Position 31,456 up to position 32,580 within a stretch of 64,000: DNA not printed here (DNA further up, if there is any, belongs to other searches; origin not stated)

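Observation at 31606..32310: About 235-aa Zn-ribbon-containing N-terminal extension on a 2-oxoacid dehydrogenase E1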

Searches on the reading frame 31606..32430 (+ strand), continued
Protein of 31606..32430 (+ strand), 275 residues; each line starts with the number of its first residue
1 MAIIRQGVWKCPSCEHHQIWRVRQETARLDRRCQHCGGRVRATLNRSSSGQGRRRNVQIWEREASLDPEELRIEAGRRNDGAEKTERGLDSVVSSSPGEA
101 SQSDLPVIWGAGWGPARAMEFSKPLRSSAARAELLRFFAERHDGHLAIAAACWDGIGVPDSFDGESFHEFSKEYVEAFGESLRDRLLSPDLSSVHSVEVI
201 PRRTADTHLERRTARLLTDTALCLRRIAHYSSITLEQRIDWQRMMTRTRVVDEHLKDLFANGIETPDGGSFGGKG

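Call 82: find_encoding_contigs(protein=P0218, flank=5000, max_places=3)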
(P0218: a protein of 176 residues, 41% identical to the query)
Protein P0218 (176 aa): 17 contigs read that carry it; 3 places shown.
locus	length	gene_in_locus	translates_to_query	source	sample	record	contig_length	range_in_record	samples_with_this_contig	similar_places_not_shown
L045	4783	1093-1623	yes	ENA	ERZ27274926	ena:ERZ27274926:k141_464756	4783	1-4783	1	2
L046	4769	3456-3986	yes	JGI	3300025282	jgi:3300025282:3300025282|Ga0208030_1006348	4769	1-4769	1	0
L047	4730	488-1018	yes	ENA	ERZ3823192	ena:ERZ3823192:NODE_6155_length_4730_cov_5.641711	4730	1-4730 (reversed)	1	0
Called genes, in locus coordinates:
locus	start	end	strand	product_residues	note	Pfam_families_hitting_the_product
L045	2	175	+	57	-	?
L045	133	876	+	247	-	PF00145:DNA_methylase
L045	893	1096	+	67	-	-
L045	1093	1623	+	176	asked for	-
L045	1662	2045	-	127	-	-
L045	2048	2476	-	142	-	-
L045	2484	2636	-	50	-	-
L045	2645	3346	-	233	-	-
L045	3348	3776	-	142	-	-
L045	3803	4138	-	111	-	-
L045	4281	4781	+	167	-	?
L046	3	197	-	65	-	?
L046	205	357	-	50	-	-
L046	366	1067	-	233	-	-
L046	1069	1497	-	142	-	-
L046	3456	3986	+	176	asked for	-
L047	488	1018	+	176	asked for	-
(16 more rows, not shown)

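Call 83: find_encoding_contigs(protein=P0213, flank=5000, max_places=2)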
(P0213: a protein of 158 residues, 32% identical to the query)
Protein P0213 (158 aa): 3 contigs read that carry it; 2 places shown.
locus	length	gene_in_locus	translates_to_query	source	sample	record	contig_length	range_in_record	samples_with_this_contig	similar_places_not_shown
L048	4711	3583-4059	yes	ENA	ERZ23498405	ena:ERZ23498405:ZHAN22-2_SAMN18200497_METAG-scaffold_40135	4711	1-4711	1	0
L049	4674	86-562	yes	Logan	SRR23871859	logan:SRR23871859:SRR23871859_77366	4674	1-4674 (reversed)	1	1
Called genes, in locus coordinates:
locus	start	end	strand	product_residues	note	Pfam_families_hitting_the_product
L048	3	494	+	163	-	?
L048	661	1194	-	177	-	-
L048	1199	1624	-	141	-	-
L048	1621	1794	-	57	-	-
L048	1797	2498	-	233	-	-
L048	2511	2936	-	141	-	-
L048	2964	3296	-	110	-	-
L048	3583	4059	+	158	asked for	-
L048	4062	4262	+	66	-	-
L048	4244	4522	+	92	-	-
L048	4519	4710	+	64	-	?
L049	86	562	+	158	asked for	-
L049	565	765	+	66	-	-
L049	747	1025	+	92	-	-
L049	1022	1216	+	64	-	-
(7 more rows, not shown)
